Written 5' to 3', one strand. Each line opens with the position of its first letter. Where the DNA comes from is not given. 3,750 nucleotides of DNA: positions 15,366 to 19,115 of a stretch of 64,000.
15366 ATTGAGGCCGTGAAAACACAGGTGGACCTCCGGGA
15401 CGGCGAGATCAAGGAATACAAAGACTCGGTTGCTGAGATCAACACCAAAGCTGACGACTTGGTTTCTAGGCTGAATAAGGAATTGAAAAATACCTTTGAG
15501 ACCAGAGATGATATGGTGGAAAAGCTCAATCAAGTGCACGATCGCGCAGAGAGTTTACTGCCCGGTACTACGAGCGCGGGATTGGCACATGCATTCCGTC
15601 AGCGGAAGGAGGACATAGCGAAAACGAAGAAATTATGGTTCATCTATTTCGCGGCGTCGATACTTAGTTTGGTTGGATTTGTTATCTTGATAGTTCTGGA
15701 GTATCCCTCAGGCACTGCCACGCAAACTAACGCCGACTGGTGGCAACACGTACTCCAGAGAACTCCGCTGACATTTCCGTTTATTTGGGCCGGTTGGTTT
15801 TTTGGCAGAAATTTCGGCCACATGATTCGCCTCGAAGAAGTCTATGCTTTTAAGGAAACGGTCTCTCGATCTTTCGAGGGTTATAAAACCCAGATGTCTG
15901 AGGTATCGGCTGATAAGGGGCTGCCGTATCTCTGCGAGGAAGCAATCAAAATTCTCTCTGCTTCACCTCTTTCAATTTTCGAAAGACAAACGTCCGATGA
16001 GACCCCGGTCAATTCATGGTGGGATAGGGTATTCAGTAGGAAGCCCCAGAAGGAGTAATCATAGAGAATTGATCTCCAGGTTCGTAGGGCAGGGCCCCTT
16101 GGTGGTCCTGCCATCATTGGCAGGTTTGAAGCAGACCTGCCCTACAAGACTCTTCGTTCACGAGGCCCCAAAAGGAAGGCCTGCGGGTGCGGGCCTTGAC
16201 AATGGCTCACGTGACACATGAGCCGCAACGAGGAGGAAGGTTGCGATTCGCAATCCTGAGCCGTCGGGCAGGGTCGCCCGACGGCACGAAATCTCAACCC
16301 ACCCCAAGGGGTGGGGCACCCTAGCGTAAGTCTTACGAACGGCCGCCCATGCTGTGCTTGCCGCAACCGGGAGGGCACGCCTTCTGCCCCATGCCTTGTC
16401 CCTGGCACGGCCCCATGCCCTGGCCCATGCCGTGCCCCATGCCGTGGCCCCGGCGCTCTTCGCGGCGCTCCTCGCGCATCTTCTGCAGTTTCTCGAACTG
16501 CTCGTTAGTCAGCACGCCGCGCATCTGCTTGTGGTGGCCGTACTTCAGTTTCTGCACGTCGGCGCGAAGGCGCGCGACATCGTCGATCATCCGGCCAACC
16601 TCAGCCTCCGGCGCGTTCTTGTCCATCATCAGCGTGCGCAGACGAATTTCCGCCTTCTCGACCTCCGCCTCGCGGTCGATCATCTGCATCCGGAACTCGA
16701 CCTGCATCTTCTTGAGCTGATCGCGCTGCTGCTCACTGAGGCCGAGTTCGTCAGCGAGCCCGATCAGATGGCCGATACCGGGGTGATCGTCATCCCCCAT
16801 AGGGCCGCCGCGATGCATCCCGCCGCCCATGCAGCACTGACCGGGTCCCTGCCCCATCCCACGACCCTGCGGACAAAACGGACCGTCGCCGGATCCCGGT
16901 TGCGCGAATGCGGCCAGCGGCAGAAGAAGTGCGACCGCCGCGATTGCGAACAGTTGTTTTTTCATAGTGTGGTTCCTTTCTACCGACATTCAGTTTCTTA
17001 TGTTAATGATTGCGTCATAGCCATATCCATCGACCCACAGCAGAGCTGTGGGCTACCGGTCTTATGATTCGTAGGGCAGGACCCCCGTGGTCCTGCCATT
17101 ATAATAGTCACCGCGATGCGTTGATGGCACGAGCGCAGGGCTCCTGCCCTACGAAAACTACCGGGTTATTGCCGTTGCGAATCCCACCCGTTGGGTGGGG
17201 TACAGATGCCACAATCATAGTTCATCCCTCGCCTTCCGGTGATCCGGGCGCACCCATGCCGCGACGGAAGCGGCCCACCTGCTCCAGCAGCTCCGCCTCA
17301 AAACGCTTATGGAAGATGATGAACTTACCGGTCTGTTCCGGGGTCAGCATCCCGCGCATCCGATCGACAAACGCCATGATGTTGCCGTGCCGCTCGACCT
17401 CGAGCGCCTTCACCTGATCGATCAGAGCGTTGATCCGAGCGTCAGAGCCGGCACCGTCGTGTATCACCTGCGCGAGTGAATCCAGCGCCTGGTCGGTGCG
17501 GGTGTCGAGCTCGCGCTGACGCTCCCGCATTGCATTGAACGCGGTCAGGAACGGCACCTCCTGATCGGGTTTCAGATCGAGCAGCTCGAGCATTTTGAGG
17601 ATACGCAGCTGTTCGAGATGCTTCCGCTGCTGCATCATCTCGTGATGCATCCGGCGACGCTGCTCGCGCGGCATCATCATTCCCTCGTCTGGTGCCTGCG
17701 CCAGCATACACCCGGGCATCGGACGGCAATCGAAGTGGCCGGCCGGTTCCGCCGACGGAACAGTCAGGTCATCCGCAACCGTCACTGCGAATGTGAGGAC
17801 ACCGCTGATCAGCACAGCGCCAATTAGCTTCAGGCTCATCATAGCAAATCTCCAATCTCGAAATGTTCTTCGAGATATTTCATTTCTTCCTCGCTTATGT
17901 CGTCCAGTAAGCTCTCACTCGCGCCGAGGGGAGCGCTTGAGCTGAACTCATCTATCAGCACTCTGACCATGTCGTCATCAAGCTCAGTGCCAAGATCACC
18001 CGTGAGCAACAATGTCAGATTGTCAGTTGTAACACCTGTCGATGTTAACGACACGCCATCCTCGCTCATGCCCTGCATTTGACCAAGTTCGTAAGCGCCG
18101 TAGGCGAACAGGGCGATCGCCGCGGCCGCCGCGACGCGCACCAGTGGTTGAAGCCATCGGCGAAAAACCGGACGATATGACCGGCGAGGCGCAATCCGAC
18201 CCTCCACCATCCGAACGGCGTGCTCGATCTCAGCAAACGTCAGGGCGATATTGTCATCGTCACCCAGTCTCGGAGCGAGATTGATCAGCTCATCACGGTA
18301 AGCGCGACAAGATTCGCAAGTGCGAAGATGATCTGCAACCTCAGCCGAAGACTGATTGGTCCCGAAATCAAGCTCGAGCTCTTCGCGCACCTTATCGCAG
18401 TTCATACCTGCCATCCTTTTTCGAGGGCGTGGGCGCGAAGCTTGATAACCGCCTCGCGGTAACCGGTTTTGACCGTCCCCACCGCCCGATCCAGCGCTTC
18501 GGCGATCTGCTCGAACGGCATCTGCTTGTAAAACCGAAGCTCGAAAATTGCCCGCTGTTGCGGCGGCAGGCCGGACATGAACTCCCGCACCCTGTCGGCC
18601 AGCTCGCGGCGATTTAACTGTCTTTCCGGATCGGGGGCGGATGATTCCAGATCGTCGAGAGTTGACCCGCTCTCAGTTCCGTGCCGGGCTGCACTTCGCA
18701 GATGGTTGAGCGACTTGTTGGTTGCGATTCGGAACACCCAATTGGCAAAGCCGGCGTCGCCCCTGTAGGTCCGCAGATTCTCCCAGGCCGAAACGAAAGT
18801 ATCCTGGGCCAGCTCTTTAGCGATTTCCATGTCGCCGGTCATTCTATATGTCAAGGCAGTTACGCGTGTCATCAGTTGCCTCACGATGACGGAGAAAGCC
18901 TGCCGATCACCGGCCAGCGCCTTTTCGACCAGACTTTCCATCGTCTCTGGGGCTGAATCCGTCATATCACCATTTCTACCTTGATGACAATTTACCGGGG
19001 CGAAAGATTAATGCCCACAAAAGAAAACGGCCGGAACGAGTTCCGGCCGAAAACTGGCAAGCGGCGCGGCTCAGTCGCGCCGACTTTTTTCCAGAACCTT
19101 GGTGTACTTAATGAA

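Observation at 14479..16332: Low-GC orphan gene (coiled-coil + C-terminal 2-TM domain) bounded by hairpin-repeat arrays: candidate acquired single-gene module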

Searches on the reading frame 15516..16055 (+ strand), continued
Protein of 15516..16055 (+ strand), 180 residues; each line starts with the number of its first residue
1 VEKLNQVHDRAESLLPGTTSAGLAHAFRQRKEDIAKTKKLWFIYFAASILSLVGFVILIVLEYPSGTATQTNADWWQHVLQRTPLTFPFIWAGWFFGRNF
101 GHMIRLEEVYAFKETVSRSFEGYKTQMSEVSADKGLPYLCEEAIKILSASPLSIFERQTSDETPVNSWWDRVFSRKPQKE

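Call 82: fold_search(model_id=the predicted structure, library=viral)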
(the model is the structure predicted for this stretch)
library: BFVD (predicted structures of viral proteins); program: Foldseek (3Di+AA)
matches with E <= 10: 403; with E <= 0.001: 0
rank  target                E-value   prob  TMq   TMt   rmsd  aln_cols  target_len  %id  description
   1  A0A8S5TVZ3            9.4e-02  1.00  0.57  0.37  10.2       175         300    8  Uncharacterized protein [Siphoviridae sp. ctQkj3]
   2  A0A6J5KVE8            1.4e-01  0.99  0.51  0.42   8.1       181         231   18  Uncharacterized protein [uncultured Caudovirales phage]
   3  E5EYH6                1.6e-01  1.00  0.53  0.63   6.0       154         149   10  (no name in the UniProt tables at hand)
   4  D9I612                2.6e-01  0.82  0.39  0.44   7.3       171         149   10  Uncharacterized protein [Acinetobacter phage 133]
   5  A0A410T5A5            2.9e-01  0.99  0.53  0.62   5.5       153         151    8  Uncharacterized protein [Acinetobacter phage Henu6]
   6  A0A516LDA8            3.0e-01  0.98  0.51  0.18  26.9       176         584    7  (no name in the UniProt tables at hand)
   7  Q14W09                3.0e-01  0.93  0.42  0.15  12.6       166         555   10  ORF97 [Ranid herpesvirus 2]
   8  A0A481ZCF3            3.2e-01  0.98  0.47  0.36   6.8       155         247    9  Uncharacterized protein [Pithovirus LCPAC304]
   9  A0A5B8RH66            4.1e-01  0.97  0.55  0.38   7.1       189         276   12  Uncharacterized protein [Iridovirus Liz-CrIV]
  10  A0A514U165            4.4e-01  0.98  0.44  0.60   5.3       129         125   10  Uncharacterized protein [Gordonia phage Phendrix]
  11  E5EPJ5                4.4e-01  0.97  0.48  0.59   6.0       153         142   15  Uncharacterized protein [Acinetobacter phage Acj9]
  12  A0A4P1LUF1            4.6e-01  0.33  0.22  0.27  13.3       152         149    8  (no name in the UniProt tables at hand)
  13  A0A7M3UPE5            5.9e-01  0.75  0.41  0.33  14.2       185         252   13  SMODS and SLOG-associating 2TM effector domain-containing protein [Pyramimonas orientalis virus]
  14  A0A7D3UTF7            5.9e-01  0.75  0.42  0.27  18.4       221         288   14  SMODS and SLOG-associating 2TM effector domain-containing protein [Fadolivirus FV1/VV64]
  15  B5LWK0                6.2e-01  0.51  0.30  0.32  11.5       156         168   10  Uncharacterized protein [Feldmannia species virus]
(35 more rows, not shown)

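Call 86: find_encoding_contigs(protein=P0187, flank=8000, max_places=1)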
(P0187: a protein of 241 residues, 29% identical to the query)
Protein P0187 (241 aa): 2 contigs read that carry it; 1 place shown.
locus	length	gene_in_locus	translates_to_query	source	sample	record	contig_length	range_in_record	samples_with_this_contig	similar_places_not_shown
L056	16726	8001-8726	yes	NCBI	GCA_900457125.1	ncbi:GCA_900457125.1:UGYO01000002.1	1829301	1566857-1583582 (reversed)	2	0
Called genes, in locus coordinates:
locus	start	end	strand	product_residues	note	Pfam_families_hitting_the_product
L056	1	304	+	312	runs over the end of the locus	PF02811:PHP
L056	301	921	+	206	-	PF01300:Sua5_yciO_yrdC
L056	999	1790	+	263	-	PF02616:SMC_ScpA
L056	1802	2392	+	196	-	PF04079:SMC_ScpB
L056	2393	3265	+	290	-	PF01479:S4, PF00849:PseudoU_synth_2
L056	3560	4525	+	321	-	-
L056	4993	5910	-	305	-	PF13737:DDE_Tnp_1_5, PF01609:DDE_Tnp_1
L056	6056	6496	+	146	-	-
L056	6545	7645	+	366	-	PF13808:DDE_Tnp_1_assoc, PF01609:DDE_Tnp_1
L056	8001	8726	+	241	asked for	-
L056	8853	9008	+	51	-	-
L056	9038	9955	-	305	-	PF13737:DDE_Tnp_1_5, PF01609:DDE_Tnp_1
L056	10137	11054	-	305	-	PF13737:DDE_Tnp_1_5, PF01609:DDE_Tnp_1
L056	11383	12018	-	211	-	-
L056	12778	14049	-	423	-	PF25019:LRR_R13L1-DRL21 (faint), PF12799:LRR_4 (faint), PF23598:LRR_14, PF13855:LRR_8 (faint)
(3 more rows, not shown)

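Call 87: find_encoding_contigs(protein=P0233, flank=8000, max_places=1)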
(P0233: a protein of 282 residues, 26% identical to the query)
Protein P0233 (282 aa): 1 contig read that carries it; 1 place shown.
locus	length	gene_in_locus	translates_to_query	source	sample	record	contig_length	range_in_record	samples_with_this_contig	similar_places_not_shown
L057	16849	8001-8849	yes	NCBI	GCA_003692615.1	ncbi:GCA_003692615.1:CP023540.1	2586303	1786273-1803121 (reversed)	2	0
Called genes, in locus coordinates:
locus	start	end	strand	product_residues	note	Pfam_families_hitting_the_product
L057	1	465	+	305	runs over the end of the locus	PF13155:Toprim_2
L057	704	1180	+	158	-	PF21983:NikA-like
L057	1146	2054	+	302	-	PF03432:Relaxase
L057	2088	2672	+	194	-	-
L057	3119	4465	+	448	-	PF05598:DUF772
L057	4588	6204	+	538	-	PF12161:HsdM_N, PF02384:N6_Mtase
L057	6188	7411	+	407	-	PF01420:Methylase_S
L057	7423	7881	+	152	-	-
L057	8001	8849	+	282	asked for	-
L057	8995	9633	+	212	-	-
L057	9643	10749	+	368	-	PF12358:DUF3644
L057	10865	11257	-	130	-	-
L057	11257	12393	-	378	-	-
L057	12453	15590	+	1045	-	PF04313:HSDR_N, PF04851:ResIII, PF18766:SWI2_SNF2, PF22679:T1R_D3-like, PF11867:T1RH-like_C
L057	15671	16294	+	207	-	PF19570:DUF6088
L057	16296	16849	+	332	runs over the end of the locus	PF08843:AbiEii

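Call 95: search_protein_families(library=pfam, proteins=[window:15516-16055:+, P0194, P0200, P0187, P0233, L036:7113-8573:+, L052:5338-6543:+, L051:5224-6519:+], max_evalue=0.1)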
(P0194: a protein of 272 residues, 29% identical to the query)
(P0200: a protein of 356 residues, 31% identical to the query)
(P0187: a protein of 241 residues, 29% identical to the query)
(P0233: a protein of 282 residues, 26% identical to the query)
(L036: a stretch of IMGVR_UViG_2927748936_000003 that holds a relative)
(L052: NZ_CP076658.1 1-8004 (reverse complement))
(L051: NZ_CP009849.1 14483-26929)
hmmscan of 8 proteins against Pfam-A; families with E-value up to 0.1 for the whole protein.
window:15516-16055:+ (180 aa): 1 family
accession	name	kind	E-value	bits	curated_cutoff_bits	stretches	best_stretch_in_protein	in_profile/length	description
PF01757.29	Acyl_transf_3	-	0.048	13.2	31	1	38-100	149-201/326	Acyltransferase domain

P0194 (272 aa): 9 families
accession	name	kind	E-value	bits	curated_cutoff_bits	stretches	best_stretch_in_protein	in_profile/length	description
PF09980.14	DUF2214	-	1.8e-05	25.2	34.1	1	131-197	45-113/147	Predicted membrane protein (DUF2214)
PF01442.23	Apolipoprotein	-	8.1e-05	22.8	90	1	7-107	7-111/190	Apolipoprotein A1/A4/E domain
PF15819.10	Fibin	-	0.013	15.7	27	0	44-110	101-163/190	Fin bud initiation factor homologue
PF20990.2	DUF2207_C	-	0.017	15.3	33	1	47-180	61-184/247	Predicted membrane protein (DUF2207) C-terminal domain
PF14362.11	DUF4407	-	0.019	14.7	31.3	1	7-110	141-242/297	Domain of unknown function (DUF4407)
PF24357.1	TMD0_ABC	-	0.029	14.9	27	1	119-187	50-121/159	ABC transporter TMD0 domain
PF01757.29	Acyl_transf_3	-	0.035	13.6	31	1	109-187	189-267/326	Acyltransferase domain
PF15665.10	FAM184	-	0.055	13.6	32.7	1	21-108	88-178/211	Family with sequence similarity 184, A and B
PF02601.20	Exonuc_VII_L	-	0.062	13.2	35.9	1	27-111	132-218/315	Exonuclease VII, large subunit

P0200 (356 aa): 4 families
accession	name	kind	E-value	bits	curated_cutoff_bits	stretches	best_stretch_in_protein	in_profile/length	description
PF01442.23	Apolipoprotein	-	2.7e-06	27.7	90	2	35-148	73-186/190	Apolipoprotein A1/A4/E domain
PF09980.14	DUF2214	-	3e-05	24.4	34.1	1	214-279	45-112/147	Predicted membrane protein (DUF2214)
PF21811.2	RdfA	-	0.0089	16.3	27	1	15-90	112-188/195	Rod-determining factor A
PF07739.18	TipAS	-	0.091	13.7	23.8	0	144-181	12-49/117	TipAS antibiotic-recognition domain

P0187 (241 aa): 1 family
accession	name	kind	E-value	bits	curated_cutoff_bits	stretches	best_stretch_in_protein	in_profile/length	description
PF04350.18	PilO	-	0.039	14.5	22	0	155-196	5-46/145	Pilus assembly protein, PilO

P0233 (282 aa): 1 family
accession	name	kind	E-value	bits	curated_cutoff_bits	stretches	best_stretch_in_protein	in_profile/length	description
PF08839.17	CDT1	-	0.029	15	22.6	0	4-70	2-67/170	DNA replication factor CDT1 like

L036:7113-8573:+ (486 aa): 5 families
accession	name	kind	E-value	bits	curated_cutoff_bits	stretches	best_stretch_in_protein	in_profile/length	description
PF08395.17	7tm_7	-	0.0016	18.2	26.6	1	333-407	230-304/370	7tm Chemosensory receptor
PF00261.25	Tropomyosin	-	0.0037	17.2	38.6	1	151-218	8-76/242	Tropomyosin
PF07889.17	DUF1664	-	0.011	16.2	34.6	1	186-234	62-110/124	Protein of unknown function (DUF1664)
PF05008.21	V-SNARE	-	0.026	15.4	25.9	0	76-143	20-87/92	Vesicle transport v-SNARE protein N-terminus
PF16566.10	CREPT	-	0.046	14.2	29.3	1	150-256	6-110/147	Cell-cycle alteration and expression-elevated protein in tumour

L052:5338-6543:+ (401 aa): 8 families
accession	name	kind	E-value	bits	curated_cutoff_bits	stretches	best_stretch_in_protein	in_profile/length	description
PF09177.16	STX6_10_61_N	-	0.0026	18.7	29.4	0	147-233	12-97/99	Syntaxin 6/10/61, N-terminal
PF03462.23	PCRF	-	0.01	16.1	24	0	172-235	28-91/194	PCRF domain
PF25034.1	Spectrin_SYNE1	-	0.011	15.9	35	0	5-116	86-181/188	Nesprin-1, spectrin repeats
PF02453.23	Reticulon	-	0.038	14.3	31.8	0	267-327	14-78/157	Reticulon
PF12731.12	Mating_N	-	0.045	14.3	21.4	0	153-191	12-49/95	Mating-type protein beta 1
PF06564.18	CBP_BcsQ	-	0.063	13.2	21.3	0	49-143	94-184/234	Cellulose biosynthesis protein BcsQ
PF07072.16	ZapD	-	0.064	13.4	27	1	314-386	29-101/210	Cell division protein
PF13720.11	Acetyltransf_11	-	0.084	13.7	24.5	0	60-101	28-71/82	Udp N-acetylglucosamine O-acyltransferase; Domain 2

L051:5224-6519:+ (431 aa): 5 families
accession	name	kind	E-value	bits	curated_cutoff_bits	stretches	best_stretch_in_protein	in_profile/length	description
PF05816.16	TelA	-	0.00072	19.2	30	1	151-246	75-173/332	Toxic anion resistance protein (TelA)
PF09403.15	FadA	-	0.0044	17.9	28.5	1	120-197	17-93/99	Adhesion protein FadA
PF06103.16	DUF948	-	0.023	15.3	37.2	0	144-196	25-77/89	Bacterial protein of unknown function (DUF948)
PF11279.13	DUF3080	-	0.065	12.8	26.5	1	152-264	81-193/315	Protein of unknown function (DUF3080)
PF01496.24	V_ATPase_I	-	0.071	11.5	30.7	1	135-277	19-167/815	V-type ATPase 116kDa subunit family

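Call 99: find_related_loci(query=A2, collection=metagenome_contigs, flank=10000)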
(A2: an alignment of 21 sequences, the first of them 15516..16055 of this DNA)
Query A2 (180 aa) in metagenome_contigs; peptide patterns used: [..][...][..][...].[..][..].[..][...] (x = any residue, [..] = any of these).
453 stretches matched a pattern; 347 encode a relative of the query (tblastn E <= 1e-3); the best 80 are kept; 80 distinct loci.
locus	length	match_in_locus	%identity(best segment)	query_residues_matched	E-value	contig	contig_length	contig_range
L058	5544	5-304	66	79-178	3e-45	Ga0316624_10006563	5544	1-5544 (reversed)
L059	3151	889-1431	42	1-176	5e-41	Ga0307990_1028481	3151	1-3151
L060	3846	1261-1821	42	1-180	6e-40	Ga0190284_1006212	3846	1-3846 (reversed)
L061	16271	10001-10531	40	14-176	3e-34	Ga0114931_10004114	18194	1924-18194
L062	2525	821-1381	35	2-180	6e-34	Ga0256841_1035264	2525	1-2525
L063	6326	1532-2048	63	6-180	5e-48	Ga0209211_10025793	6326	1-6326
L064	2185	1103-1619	63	6-180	5e-48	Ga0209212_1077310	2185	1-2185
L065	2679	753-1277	37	2-167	3e-33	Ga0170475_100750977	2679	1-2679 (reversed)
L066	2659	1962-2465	38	12-179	4e-32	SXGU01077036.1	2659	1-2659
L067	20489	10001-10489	37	6-166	1e-31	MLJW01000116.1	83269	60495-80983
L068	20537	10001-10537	35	3-172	4e-31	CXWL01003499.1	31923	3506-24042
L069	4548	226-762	37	5-176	9e-31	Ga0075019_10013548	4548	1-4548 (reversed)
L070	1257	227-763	37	5-176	2e-31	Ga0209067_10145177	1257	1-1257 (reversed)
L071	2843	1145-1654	37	1-165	1e-30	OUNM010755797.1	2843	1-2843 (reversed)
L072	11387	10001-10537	35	3-172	2e-30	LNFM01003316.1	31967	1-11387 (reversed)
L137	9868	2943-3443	32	2-167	5e-19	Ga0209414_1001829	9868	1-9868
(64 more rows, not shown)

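Call 102: search_protein_families(library=pfam, proteins=[L137:1261-2058:+, L057:7423-7881:+], max_evalue=0.001)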
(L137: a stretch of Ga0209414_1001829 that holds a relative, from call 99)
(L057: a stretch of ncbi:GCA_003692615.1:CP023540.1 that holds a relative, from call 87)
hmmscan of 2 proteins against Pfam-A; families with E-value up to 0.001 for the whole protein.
L137:1261-2058:+ (265 aa): 1 family
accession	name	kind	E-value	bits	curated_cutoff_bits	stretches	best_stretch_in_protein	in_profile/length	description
PF14355.11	Abi_C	-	1.2e-21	77.1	24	1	180-255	2-82/83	Abortive infection C-terminus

L057:7423-7881:+ (152 aa): 0 families

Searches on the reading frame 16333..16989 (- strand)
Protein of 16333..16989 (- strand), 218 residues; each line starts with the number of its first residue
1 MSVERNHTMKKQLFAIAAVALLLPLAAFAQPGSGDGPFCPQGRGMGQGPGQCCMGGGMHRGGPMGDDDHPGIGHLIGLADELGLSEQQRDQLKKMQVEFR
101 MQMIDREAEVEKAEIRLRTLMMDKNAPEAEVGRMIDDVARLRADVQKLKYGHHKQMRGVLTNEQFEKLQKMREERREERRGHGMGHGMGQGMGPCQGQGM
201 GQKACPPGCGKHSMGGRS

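Call 102: search_protein_families(library=pfam, proteins=[window:16333-16989:-], max_evalue=0.001)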
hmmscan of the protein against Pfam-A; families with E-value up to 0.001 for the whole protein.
window:16333-16989:- (218 aa): 1 family
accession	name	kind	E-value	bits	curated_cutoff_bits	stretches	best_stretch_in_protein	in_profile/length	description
PF07813.17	LTXXQ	-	0.00011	23.3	24.3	1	77-170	8-98/100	LTXXQ motif family protein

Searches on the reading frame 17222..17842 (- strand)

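Call 102: search_protein_families(library=pfam, proteins=[window:17222-17842:-], max_evalue=0.001)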
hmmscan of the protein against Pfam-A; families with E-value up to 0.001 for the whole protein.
window:17222-17842:- (206 aa): 1 family
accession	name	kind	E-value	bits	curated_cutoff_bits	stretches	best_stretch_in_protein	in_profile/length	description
PF07813.17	LTXXQ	-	0.00048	21.2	24.3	1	79-174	4-96/100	LTXXQ motif family protein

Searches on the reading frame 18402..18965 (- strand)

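Call 102: search_protein_families(library=pfam, proteins=[window:18402-18965:-], max_evalue=0.001)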
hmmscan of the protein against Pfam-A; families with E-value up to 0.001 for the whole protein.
window:18402-18965:- (187 aa): 3 families
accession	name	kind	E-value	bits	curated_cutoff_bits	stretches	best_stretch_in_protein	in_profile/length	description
PF04542.20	Sigma70_r2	-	4.4e-15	55.7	24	1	28-94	2-70/71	Sigma-70 region 2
PF08281.18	Sigma70_r4_2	-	9.8e-13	48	25.7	1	125-172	3-50/54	Sigma-70, region 4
PF04545.22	Sigma70_r4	-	4.6e-11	42.5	24.1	1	130-178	2-50/50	Sigma-70, region 4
